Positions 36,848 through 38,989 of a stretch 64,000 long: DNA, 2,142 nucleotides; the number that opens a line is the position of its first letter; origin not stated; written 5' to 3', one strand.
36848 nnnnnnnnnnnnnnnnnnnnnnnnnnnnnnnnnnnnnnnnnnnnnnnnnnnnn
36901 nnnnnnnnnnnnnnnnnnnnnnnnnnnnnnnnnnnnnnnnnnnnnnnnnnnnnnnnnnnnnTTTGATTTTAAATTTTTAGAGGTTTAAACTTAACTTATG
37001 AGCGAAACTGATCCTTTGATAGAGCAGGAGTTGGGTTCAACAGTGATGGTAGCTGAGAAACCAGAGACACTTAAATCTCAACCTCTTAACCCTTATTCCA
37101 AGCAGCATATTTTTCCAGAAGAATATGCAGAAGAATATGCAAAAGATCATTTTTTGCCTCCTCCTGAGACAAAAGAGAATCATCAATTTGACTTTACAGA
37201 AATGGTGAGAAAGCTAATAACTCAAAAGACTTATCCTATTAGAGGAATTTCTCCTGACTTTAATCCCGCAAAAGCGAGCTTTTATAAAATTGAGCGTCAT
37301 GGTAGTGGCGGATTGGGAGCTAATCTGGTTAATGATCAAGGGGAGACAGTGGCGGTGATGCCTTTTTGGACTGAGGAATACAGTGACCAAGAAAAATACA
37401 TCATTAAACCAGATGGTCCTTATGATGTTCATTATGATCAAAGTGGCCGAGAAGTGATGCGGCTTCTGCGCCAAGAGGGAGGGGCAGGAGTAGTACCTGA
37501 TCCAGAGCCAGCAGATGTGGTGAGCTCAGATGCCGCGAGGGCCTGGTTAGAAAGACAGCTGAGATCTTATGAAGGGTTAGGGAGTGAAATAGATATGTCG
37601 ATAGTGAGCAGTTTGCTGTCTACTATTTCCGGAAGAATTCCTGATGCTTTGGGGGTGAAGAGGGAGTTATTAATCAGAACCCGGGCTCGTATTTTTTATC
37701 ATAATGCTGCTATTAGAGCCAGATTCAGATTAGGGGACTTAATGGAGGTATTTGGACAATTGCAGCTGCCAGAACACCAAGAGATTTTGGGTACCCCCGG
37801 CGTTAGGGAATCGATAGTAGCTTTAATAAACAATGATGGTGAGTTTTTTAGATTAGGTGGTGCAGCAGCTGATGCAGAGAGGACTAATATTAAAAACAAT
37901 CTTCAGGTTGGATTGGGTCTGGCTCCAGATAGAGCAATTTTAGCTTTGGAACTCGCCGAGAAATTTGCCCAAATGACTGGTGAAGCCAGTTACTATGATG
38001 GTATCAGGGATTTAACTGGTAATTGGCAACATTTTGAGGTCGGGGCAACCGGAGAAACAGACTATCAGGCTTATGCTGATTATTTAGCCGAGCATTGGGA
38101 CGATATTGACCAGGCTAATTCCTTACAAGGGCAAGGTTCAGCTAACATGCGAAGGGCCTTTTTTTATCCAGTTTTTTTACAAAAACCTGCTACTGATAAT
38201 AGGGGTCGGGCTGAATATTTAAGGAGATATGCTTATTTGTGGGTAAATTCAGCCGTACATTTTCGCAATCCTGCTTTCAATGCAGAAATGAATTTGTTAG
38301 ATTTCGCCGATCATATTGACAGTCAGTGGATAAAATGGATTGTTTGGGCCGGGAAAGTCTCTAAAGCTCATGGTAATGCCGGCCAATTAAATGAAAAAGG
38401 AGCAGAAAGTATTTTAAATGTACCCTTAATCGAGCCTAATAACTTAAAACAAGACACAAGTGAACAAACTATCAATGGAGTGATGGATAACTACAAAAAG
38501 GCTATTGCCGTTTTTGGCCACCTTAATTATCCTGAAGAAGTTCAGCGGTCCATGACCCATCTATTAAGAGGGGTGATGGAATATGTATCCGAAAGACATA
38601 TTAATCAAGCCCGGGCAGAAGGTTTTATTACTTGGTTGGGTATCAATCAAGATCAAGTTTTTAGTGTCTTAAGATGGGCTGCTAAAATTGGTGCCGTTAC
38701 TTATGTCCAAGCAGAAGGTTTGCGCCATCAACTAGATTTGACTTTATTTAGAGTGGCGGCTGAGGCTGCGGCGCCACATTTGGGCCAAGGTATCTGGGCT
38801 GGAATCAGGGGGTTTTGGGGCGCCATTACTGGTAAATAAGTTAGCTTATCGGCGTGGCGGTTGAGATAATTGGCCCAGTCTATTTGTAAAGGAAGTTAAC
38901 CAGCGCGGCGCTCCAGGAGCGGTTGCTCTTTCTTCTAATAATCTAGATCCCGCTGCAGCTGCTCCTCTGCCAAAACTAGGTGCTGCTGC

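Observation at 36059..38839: Two large unknown proteins divergently transcribed from the T4SS locus (candidate cargo or accessory factors)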

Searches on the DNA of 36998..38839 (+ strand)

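Call 86: search_rna_families(sources=[L002, L003, L018, L019, L020, L021, L022, L023, L017], threshold=gathering)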
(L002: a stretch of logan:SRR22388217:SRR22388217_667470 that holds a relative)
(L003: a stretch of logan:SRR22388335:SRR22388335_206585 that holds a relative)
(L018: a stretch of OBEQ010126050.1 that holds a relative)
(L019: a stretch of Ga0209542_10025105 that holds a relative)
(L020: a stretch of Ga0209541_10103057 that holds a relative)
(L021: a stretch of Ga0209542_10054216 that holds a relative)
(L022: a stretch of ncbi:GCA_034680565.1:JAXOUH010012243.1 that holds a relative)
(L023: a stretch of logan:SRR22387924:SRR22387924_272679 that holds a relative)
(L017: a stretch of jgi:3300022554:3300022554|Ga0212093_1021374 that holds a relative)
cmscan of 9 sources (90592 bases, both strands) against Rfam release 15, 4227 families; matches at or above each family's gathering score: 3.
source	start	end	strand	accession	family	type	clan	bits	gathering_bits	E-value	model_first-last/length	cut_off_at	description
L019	3816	3914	-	RF02962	DUF3800-III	Gene; sRNA;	-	56.2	43.8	1.7e-10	1-108/108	no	DUF3800-III RNA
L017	1709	1830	+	RF00174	Cobalamin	Cis-reg; riboswitch;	CL00101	45.6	31.5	4.3e-08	1-189/189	no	Cobalamin riboswitch aptamer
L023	3224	3304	+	RF01689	AdoCbl-II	Cis-reg; riboswitch;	CL00101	43.5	36.5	5.5e-07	1-81/81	no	AdoCbl-II (Cobalamin/B12) riboswitch aptamer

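Call 87: search_rna_families(sources=[L010, L018, L019, L020, L022], threshold=evalue, max_evalue=1)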
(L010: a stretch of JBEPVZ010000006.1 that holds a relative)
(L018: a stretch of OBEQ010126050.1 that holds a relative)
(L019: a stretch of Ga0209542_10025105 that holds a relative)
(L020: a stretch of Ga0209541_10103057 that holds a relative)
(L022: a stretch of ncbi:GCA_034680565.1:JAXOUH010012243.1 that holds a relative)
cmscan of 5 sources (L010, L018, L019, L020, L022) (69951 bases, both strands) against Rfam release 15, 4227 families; matches with E-value up to 1: 5.
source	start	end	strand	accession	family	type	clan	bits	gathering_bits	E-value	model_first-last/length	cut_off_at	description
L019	3816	3914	-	RF02962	DUF3800-III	Gene; sRNA;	-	56.2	43.8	1.3e-10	1-108/108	no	DUF3800-III RNA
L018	8217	8295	+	RF01689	AdoCbl-II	Cis-reg; riboswitch;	CL00101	36.4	36.5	6.9e-05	1-81/81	no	AdoCbl-II (Cobalamin/B12) riboswitch aptamer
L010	7982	8086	+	RF01689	AdoCbl-II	Cis-reg; riboswitch;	CL00101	29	36.5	0.013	1-81/81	no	AdoCbl-II (Cobalamin/B12) riboswitch aptamer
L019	1839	1913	+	RF01689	AdoCbl-II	Cis-reg; riboswitch;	CL00101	27.3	36.5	0.045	1-81/81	no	AdoCbl-II (Cobalamin/B12) riboswitch aptamer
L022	19109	19175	-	RF00726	mir-87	Gene; miRNA;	-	24.8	49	0.65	1-79/79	no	mir-87 microRNA precursor family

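Call 101: search_rna_families(source=L022, start=8200, end=10100, threshold=evalue, max_evalue=5)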
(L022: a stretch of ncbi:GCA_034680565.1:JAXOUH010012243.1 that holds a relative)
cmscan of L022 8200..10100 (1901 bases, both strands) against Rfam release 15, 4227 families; matches with E-value up to 5: 4.
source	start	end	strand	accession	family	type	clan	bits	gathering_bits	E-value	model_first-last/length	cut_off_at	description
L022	8794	8871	-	RF03534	sRNA71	Gene; sRNA;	-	24.7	50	0.77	1-104/104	no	Staphylococcus sRNA71 small RNA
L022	9140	9157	+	RF01381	HIV-1_SL3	Cis-reg;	-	17.6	33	0.6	1-23/23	no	HIV-1 stem-loop 3 Psi packaging signal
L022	8971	9068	+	RF01932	bxd_4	Gene; lncRNA;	-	17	40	4.7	1-106/106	no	Bithoraxoid conserved region 4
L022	9741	9783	-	RF00104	mir-10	Gene; miRNA;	-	16.1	47.5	2.6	1-74/74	no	mir-10 microRNA precursor family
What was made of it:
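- L022 has an A-type gene but no detectable aptamer (call 101).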

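Call 102: search_rna_families(source=L021, start=1, end=1100, threshold=evalue, max_evalue=5)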
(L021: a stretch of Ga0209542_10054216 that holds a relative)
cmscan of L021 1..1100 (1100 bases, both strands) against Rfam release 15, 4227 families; matches with E-value up to 5: 1.
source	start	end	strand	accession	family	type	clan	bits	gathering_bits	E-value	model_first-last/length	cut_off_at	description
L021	497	566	-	RF02900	AaHKsRNA82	Gene; sRNA;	-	19.6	51.4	5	1-81/81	no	Aggregatibacter sRNA 82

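Call 103: search_rna_families(source=L003, start=1, end=1600, threshold=evalue, max_evalue=5)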
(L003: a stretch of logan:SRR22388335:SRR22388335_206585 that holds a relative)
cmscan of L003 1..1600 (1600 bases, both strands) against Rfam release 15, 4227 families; matches with E-value up to 5: 3.
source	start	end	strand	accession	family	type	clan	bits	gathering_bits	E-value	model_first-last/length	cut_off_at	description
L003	508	589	-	RF00616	LhrC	Gene; sRNA;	CL00114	21.4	110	2.6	1-111/111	no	Listeria LhrC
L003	1066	1105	+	RF01306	sR52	Gene; snRNA; snoRNA; CD-box;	-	18.4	50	0.53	1-60/60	no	Small nucleolar RNA sR52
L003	185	308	-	RF02168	PVT1_5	Gene; lncRNA;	-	18.4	60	3.7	1-133/133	no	Pvt1 oncogene conserved region 5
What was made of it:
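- The riboswitch is absent where B lacks an upstream A (calls 102, 103).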
